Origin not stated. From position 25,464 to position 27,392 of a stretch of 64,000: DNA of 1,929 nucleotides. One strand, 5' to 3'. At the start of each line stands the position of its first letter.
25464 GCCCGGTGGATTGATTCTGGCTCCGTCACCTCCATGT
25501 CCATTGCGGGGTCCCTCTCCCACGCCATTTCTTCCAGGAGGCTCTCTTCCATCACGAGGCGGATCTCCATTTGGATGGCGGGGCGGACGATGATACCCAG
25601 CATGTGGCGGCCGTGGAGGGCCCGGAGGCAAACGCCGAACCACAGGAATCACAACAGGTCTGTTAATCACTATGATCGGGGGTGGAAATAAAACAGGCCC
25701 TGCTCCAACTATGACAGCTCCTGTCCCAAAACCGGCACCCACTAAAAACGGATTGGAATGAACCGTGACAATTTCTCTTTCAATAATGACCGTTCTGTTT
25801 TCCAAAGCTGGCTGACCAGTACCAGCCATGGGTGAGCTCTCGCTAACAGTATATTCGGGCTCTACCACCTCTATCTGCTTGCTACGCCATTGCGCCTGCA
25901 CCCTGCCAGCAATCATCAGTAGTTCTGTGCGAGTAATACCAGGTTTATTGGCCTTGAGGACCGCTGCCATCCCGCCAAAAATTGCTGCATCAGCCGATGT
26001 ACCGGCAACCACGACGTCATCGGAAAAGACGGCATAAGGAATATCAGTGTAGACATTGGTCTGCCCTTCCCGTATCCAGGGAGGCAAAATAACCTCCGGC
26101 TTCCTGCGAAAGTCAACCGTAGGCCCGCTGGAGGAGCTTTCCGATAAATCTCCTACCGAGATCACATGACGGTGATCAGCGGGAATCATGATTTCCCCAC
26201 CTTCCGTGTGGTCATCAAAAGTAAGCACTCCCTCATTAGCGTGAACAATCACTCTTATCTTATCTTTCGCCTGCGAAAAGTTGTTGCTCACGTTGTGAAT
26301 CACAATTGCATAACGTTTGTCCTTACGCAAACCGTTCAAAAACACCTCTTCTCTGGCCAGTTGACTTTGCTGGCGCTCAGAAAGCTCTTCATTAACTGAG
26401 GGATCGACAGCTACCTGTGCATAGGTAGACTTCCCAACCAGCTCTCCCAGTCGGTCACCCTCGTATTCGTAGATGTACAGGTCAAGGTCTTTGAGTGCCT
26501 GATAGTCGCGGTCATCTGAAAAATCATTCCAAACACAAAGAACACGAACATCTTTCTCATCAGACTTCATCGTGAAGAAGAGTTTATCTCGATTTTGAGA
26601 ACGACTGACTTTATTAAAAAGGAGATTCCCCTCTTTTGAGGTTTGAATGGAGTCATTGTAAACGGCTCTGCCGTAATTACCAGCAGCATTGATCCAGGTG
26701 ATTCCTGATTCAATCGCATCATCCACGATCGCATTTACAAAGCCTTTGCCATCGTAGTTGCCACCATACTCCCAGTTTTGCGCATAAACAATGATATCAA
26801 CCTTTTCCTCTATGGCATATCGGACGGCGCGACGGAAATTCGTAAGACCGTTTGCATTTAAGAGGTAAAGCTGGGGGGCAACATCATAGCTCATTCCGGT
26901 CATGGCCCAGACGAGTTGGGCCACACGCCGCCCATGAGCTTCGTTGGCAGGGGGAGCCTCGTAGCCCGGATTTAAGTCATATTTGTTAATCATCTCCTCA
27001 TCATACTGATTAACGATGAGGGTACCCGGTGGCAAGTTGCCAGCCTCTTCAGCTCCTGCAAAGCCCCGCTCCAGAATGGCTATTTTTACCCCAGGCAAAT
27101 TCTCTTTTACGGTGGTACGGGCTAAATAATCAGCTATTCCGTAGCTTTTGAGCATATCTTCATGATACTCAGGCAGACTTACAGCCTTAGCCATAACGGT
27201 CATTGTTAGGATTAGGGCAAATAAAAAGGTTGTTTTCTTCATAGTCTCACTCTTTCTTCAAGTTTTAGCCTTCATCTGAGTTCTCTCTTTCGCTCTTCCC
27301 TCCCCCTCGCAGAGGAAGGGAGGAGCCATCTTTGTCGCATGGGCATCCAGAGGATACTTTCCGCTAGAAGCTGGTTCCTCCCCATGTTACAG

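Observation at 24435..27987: Candidate new system: secreted Tyr/Arg-rich precursor plus dedicated S8 protease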

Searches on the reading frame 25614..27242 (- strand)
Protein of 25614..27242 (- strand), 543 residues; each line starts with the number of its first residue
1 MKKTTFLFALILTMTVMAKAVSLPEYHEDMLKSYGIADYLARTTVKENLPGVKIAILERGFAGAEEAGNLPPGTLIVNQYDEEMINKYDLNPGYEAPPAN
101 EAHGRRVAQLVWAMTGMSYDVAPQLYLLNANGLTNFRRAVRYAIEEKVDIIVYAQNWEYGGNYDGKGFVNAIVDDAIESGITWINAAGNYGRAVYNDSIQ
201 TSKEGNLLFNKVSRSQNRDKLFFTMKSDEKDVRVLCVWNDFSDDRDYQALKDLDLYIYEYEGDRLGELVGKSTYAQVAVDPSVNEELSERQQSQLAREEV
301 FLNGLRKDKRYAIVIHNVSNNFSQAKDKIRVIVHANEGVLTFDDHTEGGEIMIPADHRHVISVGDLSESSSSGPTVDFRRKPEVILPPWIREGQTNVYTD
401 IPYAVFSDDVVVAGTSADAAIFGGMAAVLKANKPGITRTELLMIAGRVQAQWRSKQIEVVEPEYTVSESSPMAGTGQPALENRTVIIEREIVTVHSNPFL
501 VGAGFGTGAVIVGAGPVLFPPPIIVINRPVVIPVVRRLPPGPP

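Call 15: search_solved_structures(query=window:25614-27242:-, max_evalue=1, show_alignments=2)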
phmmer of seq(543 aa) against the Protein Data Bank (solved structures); distinct sequences matched with E-value up to 1: 43.
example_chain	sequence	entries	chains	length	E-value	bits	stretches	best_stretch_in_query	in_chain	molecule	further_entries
1gns_A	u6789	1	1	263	0.02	16.7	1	99-199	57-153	SUBTILISIN BPN'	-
7am8_A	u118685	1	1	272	0.031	16.1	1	99-199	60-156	Subtilisin BPN'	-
1spb_S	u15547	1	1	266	0.032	16.1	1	99-197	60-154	SUBTILISIN BPN'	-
8ryp_D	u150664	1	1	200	0.037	15.8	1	166-258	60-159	TCR alpha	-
7am5_A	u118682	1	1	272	0.042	15.7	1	99-199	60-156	Subtilisin BPN'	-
7am3_A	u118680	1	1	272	0.051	15.4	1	99-199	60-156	Subtilisin BPN'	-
7am4_A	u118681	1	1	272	0.053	15.3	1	99-199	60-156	Subtilisin BPN'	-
1dui_A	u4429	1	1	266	0.055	15.3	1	99-197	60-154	PROTEIN (SUBTILISIN BPN')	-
1gnv_A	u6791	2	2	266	0.055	15.3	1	99-197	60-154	SUBTILISIN BPN'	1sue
7am6_A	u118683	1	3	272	0.062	15.1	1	99-197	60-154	Subtilisin BPN'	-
5ox2_A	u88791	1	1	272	0.065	15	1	99-198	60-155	Subtilisin BPN'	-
3bgo_S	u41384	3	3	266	0.074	14.9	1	99-199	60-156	Subtilisin BPN'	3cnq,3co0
1sua_A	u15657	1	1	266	0.075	14.8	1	99-197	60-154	SUBTILISIN BPN'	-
5d7l_D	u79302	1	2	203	0.084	14.7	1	132-258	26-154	MAV36 TCR Alpha Chain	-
7am7_A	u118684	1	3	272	0.084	14.7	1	99-197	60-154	Subtilisin BPN'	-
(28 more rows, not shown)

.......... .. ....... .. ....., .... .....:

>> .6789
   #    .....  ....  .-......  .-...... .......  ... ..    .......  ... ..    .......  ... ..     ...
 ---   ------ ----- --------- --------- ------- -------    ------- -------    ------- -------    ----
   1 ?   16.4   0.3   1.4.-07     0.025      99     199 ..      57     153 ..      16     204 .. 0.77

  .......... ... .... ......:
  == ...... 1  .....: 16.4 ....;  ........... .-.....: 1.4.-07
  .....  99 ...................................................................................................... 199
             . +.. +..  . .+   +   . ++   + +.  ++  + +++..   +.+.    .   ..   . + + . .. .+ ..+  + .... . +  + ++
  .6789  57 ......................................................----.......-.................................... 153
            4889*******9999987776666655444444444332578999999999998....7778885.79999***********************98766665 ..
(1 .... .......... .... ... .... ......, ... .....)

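Call 16: find_homologous_proteins(query=window:25632-27242:-, max_evalue=0.001)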
Query seq(537 aa) (537 aa): 414 proteins with E <= 0.001 among 8000 candidates; the best 120 are listed.
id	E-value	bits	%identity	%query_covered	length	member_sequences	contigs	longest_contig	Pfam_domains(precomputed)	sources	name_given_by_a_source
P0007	0.0e+0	1172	100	97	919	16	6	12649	PF00082.28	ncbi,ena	-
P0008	0.0e+0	1024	83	100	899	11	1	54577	PF00082.28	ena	-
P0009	6.4e-297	1003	82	100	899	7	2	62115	PF00082.28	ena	-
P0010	6.7e-297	1003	82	99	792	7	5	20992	PF00082.28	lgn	-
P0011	1.4e-244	831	72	93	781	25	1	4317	PF00082.28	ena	-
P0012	5.9e-244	829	74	90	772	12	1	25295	PF00082.28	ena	-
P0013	8.0e-244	828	74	90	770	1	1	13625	PF00082.28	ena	-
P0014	1.5e-243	827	70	98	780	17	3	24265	PF00082.28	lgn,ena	-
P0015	3.2e-243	826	74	90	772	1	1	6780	PF00082.28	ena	-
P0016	7.4e-217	739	62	97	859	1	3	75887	-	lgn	-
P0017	8.4e-217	739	66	93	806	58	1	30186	PF00082.28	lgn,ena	-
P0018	1.5e-191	656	63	84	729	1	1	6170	PF00082.28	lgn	-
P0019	6.8e-75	271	38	77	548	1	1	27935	PF00082.28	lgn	-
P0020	7.2e-75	271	40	81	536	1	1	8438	PF00082.28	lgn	-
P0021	8.4e-74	267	40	84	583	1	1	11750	PF00082.28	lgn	-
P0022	2.2e-73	266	42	77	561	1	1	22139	PF00082.28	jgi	jgi:hypothetical protein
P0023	3.7e-73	265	38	87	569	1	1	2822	PF00082.28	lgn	-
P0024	4.2e-73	265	37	90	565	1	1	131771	PF00082.28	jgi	jgi:hypothetical protein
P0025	4.3e-73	265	36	84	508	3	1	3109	PF00082.28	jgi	-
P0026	9.6e-73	264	38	82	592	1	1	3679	PF00082.28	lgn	-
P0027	1.4e-72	263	37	82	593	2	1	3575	PF00082.28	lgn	-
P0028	1.4e-72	263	36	86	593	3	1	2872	PF00082.28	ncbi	-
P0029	1.7e-72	263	42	76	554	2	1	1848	PF00082.28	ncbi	-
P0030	4.4e-72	262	42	73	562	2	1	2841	PF00082.28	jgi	jgi:hypothetical protein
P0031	8.5e-72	261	40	81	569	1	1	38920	PF00082.28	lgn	-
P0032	9.6e-72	260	36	94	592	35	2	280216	PF00082.28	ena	-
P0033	1.0e-71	260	39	82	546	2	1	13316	PF00082.28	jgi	jgi:hypothetical protein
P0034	1.1e-71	260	38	82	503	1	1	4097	PF00082.28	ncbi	ncbi:MAG: S8 family serine peptidase, partial [Deltaproteobacteria bacterium]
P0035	1.4e-71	260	36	82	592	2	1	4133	PF00082.28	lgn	-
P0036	1.5e-71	260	38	80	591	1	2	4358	PF00082.28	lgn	-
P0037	1.8e-71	260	37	82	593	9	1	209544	PF00082.28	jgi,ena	-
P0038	1.9e-71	259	41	79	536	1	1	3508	PF00082.28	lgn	-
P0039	2.5e-71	259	38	82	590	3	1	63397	PF00082.28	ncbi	-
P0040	6.6e-71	258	41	74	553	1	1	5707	PF00082.28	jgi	jgi:hypothetical protein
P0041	8.1e-71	257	37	94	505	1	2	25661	PF00082.28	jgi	-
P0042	1.2e-70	257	38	81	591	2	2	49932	PF00082.28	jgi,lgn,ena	-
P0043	1.4e-70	257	38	83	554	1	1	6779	PF00082.28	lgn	-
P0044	1.7e-70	256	36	86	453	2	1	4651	PF00082.28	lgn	-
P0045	3.0e-70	255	41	80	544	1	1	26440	PF00082.28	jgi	jgi:hypothetical protein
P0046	3.5e-70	255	36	79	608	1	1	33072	PF00082.28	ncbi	-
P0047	3.5e-70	255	42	74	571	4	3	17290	PF00082.28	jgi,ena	-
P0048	3.9e-70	255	42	73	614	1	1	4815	PF00082.28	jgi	jgi:hypothetical protein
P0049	4.0e-70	255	39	78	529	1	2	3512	PF00082.28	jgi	-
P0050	4.2e-70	255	38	81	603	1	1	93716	PF00082.28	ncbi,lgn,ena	-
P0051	6.1e-70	254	40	77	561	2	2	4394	PF00082.28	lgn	-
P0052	7.8e-70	254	37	83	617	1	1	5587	PF00082.28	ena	-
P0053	8.0e-70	254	38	88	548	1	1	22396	PF00082.28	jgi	jgi:hypothetical protein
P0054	1.0e-69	254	41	75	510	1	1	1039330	PF00082.28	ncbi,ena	-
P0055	1.5e-69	253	40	80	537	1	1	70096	PF00082.28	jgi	jgi:hypothetical protein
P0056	2.1e-69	253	37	88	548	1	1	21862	PF00082.28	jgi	jgi:hypothetical protein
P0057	3.2e-69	252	38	85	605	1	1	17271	PF00082.28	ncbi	-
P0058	5.6e-69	251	36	83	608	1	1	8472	PF00082.28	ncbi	-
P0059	5.7e-69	251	40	79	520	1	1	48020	PF00082.28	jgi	jgi:hypothetical protein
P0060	6.6e-69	251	39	84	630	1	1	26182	PF00082.28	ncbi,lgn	-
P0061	9.4e-69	251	36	86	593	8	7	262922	PF00082.28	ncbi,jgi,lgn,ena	jgi:hypothetical protein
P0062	1.5e-68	250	41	74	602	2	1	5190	PF00082.28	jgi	jgi:hypothetical protein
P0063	1.5e-68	250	37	87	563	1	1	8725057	PF00082.28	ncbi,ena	-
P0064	1.9e-68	250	41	74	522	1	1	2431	PF00082.28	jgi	jgi:hypothetical protein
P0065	1.9e-68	249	42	73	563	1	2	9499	PF00082.28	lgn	-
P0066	2.0e-68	249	39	84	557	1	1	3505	PF00082.28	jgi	jgi:Subtilase family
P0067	2.3e-68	249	40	75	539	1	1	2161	PF00082.28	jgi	jgi:hypothetical protein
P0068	2.5e-68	249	37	77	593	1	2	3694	PF00082.28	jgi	jgi:hypothetical protein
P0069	2.6e-68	249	38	80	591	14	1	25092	PF00082.28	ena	-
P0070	2.8e-68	249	41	74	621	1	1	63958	PF00082.28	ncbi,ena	-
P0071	3.1e-68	249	37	82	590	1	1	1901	PF00082.28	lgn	-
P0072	3.7e-68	249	38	81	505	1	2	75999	PF00082.28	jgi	jgi:hypothetical protein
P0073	3.7e-68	249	38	84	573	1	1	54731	PF00082.28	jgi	jgi:hypothetical protein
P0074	4.1e-68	248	41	74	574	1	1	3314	PF00082.28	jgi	-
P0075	4.2e-68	248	33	90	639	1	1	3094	PF00082.28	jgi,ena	-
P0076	4.7e-68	248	41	74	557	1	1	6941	PF00082.28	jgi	jgi:hypothetical protein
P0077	4.8e-68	248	39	80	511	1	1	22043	PF00082.28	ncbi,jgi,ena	jgi:hypothetical protein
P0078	4.9e-68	248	39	78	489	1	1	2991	PF00082.28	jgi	jgi:hypothetical protein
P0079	5.2e-68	248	40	73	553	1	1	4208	PF00082.28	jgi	-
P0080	5.8e-68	248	38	82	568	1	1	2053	PF00082.28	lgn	-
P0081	7.4e-68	248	38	81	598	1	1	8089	PF00082.28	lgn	-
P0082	7.8e-68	247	40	74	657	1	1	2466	PF00082.28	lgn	-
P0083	8.5e-68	247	40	74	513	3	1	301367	PF00082.28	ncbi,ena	-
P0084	9.2e-68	247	37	82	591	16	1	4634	PF00082.28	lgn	-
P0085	9.3e-68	247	39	78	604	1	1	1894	PF00082.28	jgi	jgi:hypothetical protein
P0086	9.4e-68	247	39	80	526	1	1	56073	PF00082.28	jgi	jgi:hypothetical protein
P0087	1.1e-67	247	40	73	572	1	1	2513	PF00082.28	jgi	jgi:hypothetical protein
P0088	1.2e-67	247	40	82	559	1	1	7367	PF00082.28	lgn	-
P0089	1.4e-67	247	40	82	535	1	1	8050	PF00082.28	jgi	jgi:hypothetical protein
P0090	1.4e-67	247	38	81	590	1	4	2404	PF00082.28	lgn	-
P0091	1.4e-67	247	38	73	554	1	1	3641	PF00082.28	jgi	jgi:hypothetical protein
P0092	1.5e-67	247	42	73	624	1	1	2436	PF00082.28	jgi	jgi:hypothetical protein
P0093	1.6e-67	247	38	88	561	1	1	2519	PF00082.28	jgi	jgi:hypothetical protein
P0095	1.6e-67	246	42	74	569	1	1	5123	PF00082.28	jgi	jgi:hypothetical protein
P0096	1.7e-67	246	40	74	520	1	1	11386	PF00082.28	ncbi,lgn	-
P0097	2.2e-67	246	40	75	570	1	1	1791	PF00082.28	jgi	jgi:hypothetical protein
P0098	2.8e-67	246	35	91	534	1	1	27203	PF00082.28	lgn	-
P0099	3.2e-67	245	39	82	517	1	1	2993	PF00082.28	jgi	jgi:Subtilase family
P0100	3.4e-67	245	39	84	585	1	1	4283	PF00082.28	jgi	jgi:hypothetical protein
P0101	4.2e-67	245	40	72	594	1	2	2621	PF00082.28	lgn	-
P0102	7.2e-67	244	39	79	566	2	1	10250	PF00082.28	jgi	jgi:hypothetical protein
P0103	7.8e-67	244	37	80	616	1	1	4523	PF00082.28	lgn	-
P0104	8.5e-67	244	39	78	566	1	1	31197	PF00082.28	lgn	-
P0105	1.0e-66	244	39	77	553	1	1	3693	PF00082.28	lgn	-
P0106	1.3e-66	243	40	72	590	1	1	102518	PF00082.28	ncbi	ncbi:MAG: hypothetical protein U0736_11405 [Gemmataceae bacterium]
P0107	1.4e-66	243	37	81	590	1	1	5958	PF00082.28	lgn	-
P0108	1.6e-66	243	38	82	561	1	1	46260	PF00082.28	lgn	-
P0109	1.9e-66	243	37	84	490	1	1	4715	PF00082.28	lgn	-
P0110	2.0e-66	243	41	73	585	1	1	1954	PF00082.28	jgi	jgi:hypothetical protein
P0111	2.1e-66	243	40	74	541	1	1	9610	PF00082.28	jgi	jgi:hypothetical protein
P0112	2.1e-66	243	41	74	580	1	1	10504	PF00082.28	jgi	jgi:hypothetical protein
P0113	2.2e-66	243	40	73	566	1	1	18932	PF00082.28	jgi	jgi:hypothetical protein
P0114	3.2e-66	242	40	75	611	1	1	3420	PF00082.28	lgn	-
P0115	3.3e-66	242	38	82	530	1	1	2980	PF00082.28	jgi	jgi:hypothetical protein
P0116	3.9e-66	242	38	77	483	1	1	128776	PF00082.28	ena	-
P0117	4.2e-66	242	38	81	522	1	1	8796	PF00082.28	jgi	jgi:hypothetical protein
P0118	4.4e-66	242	40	74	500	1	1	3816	PF00082.28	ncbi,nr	ncbi:MAG TPA: S8 family serine peptidase, partial [Gemmataceae bacterium]|nr:S8 family serine peptid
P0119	4.7e-66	242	40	73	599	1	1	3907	PF00082.28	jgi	jgi:hypothetical protein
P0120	5.5e-66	241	37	85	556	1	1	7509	PF00082.28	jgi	jgi:hypothetical protein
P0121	6.2e-66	241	39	74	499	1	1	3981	PF00082.28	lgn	-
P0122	6.5e-66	241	40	74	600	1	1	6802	PF00082.28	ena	-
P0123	6.6e-66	241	37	78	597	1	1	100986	PF00082.28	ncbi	-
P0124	7.0e-66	241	38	78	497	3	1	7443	PF00082.28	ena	-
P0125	8.6e-66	241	40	77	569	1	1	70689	PF00082.28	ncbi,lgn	-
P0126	9.0e-66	241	40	74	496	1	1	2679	PF00082.28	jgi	jgi:hypothetical protein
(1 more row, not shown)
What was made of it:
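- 24435..27242 (-): S8-like peptidase gene (935 aa): signal peptide, subtilase domain interrupted by a beta domain, hydrophobic linker, long basic Pro/Arg tail. More than 400 relatives (call 16).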

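Call 18: find_related_loci(query=A3, collection=genome_contigs, flank=6000)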
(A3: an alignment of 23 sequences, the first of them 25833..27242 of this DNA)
Query A3 (470 aa) in genome_contigs; peptide patterns used: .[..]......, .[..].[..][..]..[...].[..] (x = any residue, [..] = any of these).
292 stretches matched a pattern; 188 encode a relative of the query (tblastn E <= 1e-3); the best 80 are kept; 80 distinct loci.
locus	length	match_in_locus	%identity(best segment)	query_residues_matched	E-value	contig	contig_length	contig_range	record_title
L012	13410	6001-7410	85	1-470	0e+0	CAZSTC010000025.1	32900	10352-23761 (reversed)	MAG TPA_asm: uncultured Verrucomicrobiota bacterium isolate binchicken_co153_473 genome assembly, contig: NODE_1357_leng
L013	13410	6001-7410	85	1-470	0e+0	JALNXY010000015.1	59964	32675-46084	MAG: Verrucomicrobia bacterium isolate SO_2017_CLC bin 54 scaffold_392_c1_PH3_2017, whole genome shotgun sequence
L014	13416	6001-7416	68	1-469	0e+0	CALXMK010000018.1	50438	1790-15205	MAG: uncultured Verrucomicrobia bacterium isolate BRZ_CI__bin11 genome assembly, contig: BRZ_CI__NODE_1124_length_50438_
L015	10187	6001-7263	39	5-442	3e-82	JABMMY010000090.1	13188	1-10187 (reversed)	MAG: Deltaproteobacteria bacterium isolate bin.416 k141_1924145, whole genome shotgun sequence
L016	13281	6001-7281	38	2-442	4e-82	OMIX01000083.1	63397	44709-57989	Deltaproteobacteria bacterium isolate AM_0619 genome assembly, contig: AM_0619_83, whole genome shotgun sequence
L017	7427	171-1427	37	1-442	1e-81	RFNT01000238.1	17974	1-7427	MAG: bacterium isolate LLD_281 Lanier.contig23735.17974bp, whole genome shotgun sequence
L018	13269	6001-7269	39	5-442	3e-81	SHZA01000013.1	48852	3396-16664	MAG: Bdellovibrionales bacterium isolate Baikal-deep-G133 BACOMB-C2890, whole genome shotgun sequence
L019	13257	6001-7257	38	7-442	1e-79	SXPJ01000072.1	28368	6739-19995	MAG: Bdellovibrionales bacterium isolate F1-120-MAGs249 F1-120__c609362, whole genome shotgun sequence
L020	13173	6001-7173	41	52-451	5e-79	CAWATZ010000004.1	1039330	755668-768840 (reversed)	MAG: uncultured Planctomycetota bacterium isolate MFD02248.bin.2.136 genome assembly, contig: contig_16893, whole genome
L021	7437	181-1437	38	1-442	2e-78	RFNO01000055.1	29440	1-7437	MAG: Proteobacteria bacterium isolate LLD_190 Lanier.contig3144.29440bp, whole genome shotgun sequence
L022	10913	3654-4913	37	5-442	4e-78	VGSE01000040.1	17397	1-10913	MAG: Deltaproteobacteria bacterium isolate K_Offshore_120m_m2_196 K_Offshore_120m_m2_196_Ga0194131_10005872, whole genom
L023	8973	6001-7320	39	6-454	3e-78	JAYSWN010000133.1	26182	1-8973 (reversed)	MAG: Pseudomonadota bacterium isolate GFS_12952 GFS_12952_132, whole genome shotgun sequence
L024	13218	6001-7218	39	10-442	9e-78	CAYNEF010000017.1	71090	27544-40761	MAG TPA_asm: uncultured Pseudobdellovibrionaceae bacterium isolate SRP278252_co1_294 genome assembly, contig: NODE_446_l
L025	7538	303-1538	38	13-442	6e-78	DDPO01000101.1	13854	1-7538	MAG TPA_asm: Bdellovibrionaceae bacterium UBA2466 UBA2466_contig_1767, whole genome shotgun sequence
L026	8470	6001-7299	36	6-450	1e-77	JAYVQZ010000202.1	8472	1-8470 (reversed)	MAG: Deltaproteobacteria bacterium isolate GL72_UP_metabinner_28 GL72_UP_metabinner_28_201, whole genome shotgun sequenc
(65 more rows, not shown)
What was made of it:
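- Many carriers are predatory Bdellovibrionota (call 18).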

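Call 25: search_protein_families(library=ncbifam, proteins=[P0063, P0054, P0061], max_evalue=0.1)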
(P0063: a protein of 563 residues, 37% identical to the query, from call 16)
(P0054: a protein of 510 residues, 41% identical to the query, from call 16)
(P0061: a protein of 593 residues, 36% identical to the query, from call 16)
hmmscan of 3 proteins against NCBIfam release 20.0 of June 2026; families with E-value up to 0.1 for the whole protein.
P0063 (563 aa): 3 families
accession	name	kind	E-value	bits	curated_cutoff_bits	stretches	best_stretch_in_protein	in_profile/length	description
NF049966.1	QH_SP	equivalog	9.5e-06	25.1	165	1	159-223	73-132/219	subtilisin-like serine protease QhpE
TIGR03921.1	T7SS_mycosin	equivalog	3.2e-05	23.2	278.75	1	426-457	226-257/353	type VII secretion-associated serine protease mycosin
TIGR03895.1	protease_PatA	subfamily_domain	0.08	11.7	421.05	0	159-224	43-107/606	PatA/PatG family cyanobactin maturation protease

P0054 (510 aa): 2 families
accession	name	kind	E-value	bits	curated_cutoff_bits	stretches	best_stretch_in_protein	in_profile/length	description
NF049966.1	QH_SP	equivalog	0.0016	17.8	165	0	360-441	126-205/219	subtilisin-like serine protease QhpE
TIGR03921.1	T7SS_mycosin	equivalog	0.0075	15.4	278.75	0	145-202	104-162/353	type VII secretion-associated serine protease mycosin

P0061 (593 aa): 3 families
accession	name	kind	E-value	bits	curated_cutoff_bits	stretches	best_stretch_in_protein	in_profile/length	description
TIGR03921.1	T7SS_mycosin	equivalog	4.4e-05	22.8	278.75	1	340-431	166-268/353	type VII secretion-associated serine protease mycosin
NF049966.1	QH_SP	equivalog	0.011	15.1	165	0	114-189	57-130/219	subtilisin-like serine protease QhpE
TIGR03895.1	protease_PatA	subfamily_domain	0.054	12.2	421.05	0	128-187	44-102/606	PatA/PatG family cyanobactin maturation protease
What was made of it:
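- On Cyanobactin PatA/PatG proteases; mycosins; QhpE: Relatives score 12-25 bits against cut-offs of 165-421 (call 25).
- Closest known: Class I lanthipeptide precursors with a LanP. Different: The protease scores far below the PatA, mycosin and QhpE models (call 25).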

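Call 26: search_protein_families(library=pfam, proteins=[P0063, P0054, P0061], max_evalue=0.1)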
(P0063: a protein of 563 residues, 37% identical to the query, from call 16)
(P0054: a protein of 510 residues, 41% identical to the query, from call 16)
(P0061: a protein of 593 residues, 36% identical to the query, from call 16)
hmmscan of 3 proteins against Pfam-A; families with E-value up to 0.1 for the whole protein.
P0063 (563 aa): 1 family
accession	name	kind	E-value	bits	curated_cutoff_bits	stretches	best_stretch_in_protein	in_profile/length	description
PF00082.27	Peptidase_S8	-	4.4e-10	39.8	21.8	1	75-462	3-272/288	Subtilase family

P0054 (510 aa): 1 family
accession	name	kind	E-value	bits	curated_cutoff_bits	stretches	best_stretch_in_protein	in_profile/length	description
PF00082.27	Peptidase_S8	-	3.1e-09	37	21.8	1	59-439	4-265/288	Subtilase family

P0061 (593 aa): 1 family
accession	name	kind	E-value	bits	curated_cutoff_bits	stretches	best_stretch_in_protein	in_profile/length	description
PF00082.27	Peptidase_S8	-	1.8e-18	67.3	21.8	2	44-185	3-155/288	Subtilase family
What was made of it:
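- On Peptidase S8 (subtilase), Pfam PF00082: Relatives score 37-67 bits (call 26).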
